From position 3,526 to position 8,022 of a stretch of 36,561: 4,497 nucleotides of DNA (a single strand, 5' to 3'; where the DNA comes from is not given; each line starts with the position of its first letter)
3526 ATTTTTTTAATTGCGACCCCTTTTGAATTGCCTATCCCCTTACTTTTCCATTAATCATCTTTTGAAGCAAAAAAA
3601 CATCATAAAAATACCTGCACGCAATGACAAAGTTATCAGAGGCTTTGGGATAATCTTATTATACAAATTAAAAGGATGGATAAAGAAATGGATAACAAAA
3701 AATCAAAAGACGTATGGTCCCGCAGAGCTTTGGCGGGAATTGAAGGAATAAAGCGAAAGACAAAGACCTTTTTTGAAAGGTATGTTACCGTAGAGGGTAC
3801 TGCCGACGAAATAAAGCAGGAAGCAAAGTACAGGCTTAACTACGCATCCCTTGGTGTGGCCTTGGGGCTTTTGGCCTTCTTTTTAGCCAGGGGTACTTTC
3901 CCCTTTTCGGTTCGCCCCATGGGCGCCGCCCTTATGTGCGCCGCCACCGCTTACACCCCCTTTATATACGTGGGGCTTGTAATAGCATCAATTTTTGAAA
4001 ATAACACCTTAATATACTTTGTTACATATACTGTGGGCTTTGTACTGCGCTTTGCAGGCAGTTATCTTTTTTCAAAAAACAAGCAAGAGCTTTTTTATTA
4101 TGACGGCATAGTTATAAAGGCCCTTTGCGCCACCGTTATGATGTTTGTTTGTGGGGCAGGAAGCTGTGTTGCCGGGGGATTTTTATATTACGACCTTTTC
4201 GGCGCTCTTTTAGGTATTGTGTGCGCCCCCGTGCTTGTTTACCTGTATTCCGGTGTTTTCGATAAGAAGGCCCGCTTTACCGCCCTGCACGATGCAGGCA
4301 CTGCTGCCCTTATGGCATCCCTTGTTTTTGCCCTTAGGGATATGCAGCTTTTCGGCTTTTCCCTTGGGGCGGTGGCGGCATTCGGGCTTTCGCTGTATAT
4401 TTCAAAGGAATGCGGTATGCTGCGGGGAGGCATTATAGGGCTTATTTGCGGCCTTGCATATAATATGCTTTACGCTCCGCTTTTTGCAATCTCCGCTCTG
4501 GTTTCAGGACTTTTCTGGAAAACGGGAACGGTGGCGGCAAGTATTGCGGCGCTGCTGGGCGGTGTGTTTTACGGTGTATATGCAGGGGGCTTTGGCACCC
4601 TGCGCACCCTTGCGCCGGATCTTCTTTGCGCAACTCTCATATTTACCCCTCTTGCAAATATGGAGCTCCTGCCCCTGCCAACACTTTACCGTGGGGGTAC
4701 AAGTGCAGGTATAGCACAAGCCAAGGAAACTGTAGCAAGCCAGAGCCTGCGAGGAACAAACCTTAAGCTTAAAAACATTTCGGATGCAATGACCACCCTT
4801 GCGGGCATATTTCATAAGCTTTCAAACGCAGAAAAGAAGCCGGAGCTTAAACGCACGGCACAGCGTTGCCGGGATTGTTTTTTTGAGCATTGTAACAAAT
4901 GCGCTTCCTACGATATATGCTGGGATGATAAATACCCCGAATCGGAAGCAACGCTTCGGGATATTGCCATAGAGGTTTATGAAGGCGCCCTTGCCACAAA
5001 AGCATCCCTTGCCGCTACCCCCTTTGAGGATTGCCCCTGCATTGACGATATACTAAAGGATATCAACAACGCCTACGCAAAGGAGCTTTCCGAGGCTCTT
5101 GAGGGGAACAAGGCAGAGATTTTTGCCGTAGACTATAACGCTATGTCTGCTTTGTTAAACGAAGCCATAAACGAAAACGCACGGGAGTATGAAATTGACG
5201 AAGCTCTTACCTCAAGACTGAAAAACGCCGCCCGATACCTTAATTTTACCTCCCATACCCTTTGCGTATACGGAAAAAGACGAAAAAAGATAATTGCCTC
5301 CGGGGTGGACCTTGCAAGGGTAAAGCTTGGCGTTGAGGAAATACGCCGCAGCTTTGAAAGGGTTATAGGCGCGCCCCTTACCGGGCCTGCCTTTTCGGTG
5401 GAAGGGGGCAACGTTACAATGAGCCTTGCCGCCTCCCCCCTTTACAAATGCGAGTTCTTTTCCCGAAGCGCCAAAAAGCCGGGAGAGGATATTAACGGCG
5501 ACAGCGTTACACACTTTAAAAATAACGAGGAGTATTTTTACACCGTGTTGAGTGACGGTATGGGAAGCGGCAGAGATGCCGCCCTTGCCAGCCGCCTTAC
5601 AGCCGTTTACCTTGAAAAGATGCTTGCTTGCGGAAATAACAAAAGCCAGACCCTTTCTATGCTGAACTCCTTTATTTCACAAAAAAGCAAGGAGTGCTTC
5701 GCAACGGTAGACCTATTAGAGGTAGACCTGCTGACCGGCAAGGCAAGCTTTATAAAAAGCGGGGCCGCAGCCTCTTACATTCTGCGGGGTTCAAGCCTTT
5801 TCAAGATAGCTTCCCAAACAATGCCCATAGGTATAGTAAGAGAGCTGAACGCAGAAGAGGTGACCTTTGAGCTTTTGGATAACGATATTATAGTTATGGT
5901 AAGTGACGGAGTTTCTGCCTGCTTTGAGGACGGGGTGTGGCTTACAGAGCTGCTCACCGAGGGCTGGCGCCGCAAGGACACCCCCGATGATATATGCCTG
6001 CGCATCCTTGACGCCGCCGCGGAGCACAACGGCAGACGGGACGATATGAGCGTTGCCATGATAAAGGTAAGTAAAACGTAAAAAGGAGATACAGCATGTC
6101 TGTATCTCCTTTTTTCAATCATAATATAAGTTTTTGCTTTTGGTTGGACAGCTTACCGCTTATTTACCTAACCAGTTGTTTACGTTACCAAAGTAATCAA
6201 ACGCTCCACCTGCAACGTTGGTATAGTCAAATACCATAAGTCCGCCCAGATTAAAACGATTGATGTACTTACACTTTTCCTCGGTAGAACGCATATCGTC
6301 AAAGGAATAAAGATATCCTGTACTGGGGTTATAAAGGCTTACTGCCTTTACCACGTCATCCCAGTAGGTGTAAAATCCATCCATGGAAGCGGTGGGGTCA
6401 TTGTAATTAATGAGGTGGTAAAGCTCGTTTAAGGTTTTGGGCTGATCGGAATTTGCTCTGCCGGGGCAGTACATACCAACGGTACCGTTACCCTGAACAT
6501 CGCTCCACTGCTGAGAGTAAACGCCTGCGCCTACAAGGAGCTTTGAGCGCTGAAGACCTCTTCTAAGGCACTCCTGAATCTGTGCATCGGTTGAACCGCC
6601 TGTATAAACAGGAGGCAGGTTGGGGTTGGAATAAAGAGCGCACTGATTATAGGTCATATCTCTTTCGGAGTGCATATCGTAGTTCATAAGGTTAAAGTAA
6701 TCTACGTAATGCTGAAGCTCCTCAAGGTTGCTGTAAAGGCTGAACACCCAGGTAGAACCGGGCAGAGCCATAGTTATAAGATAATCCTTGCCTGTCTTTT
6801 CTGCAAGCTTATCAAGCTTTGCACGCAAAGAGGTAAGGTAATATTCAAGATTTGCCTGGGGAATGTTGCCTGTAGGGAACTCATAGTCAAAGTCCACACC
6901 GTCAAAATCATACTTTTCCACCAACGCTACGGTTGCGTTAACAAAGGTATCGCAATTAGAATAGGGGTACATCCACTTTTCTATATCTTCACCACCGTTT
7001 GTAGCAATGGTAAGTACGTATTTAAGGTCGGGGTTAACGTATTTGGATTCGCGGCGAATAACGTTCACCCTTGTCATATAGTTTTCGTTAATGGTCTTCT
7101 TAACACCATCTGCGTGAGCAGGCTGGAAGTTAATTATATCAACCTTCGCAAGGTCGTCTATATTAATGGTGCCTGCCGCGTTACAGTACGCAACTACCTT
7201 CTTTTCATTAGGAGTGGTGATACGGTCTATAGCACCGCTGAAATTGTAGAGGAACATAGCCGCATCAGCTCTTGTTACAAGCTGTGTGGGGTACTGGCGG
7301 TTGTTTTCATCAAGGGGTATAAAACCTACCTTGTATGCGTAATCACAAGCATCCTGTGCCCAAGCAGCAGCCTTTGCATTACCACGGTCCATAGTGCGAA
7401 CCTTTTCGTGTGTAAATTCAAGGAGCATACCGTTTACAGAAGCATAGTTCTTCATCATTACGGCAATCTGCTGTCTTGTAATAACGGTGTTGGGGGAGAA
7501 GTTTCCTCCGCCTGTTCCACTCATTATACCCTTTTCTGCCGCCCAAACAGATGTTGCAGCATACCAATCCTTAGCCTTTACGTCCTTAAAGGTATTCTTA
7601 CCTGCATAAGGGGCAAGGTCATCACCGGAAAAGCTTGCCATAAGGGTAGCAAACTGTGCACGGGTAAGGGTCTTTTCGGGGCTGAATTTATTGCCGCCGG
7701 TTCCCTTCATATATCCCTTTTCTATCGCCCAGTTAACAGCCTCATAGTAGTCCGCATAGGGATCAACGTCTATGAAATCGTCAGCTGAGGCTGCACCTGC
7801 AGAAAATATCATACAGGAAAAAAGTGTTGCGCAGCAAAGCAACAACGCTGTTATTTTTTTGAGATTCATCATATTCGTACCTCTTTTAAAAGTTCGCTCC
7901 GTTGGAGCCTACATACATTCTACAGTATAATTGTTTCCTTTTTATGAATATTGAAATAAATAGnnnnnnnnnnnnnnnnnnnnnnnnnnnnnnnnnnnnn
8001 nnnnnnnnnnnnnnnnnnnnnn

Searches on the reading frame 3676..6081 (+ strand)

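Call 5: search_protein_families(library=pfam, proteins=[window:3676-6081:+], max_evalue=0.001)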
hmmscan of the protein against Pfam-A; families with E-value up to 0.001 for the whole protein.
window:3676-6081:+ (801 aa): 2 families
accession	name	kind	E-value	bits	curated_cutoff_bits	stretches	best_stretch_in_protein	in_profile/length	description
PF07228.17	SpoIIE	-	5.4e-27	95.4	25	1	619-798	3-191/192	Stage II sporulation protein E (SpoIIE)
PF19732.4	SpoIIE_N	-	2.4e-14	53.3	27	1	55-468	36-458/605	Stage II sporulation protein E N-terminal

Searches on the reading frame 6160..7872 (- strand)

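Call 5: search_protein_families(library=pfam, proteins=[window:6160-7872:-], max_evalue=0.001)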
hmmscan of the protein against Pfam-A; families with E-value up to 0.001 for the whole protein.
window:6160-7872:- (570 aa): 2 families
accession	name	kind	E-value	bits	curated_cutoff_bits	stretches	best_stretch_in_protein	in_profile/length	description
PF00704.34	Glyco_hydro_18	-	4.8e-39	135.3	29.6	1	226-550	2-314/317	Glycosyl hydrolases family 18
PF00395.25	SLH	-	3.1e-26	91.5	20.8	2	35-75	4-44/44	S-layer homology domain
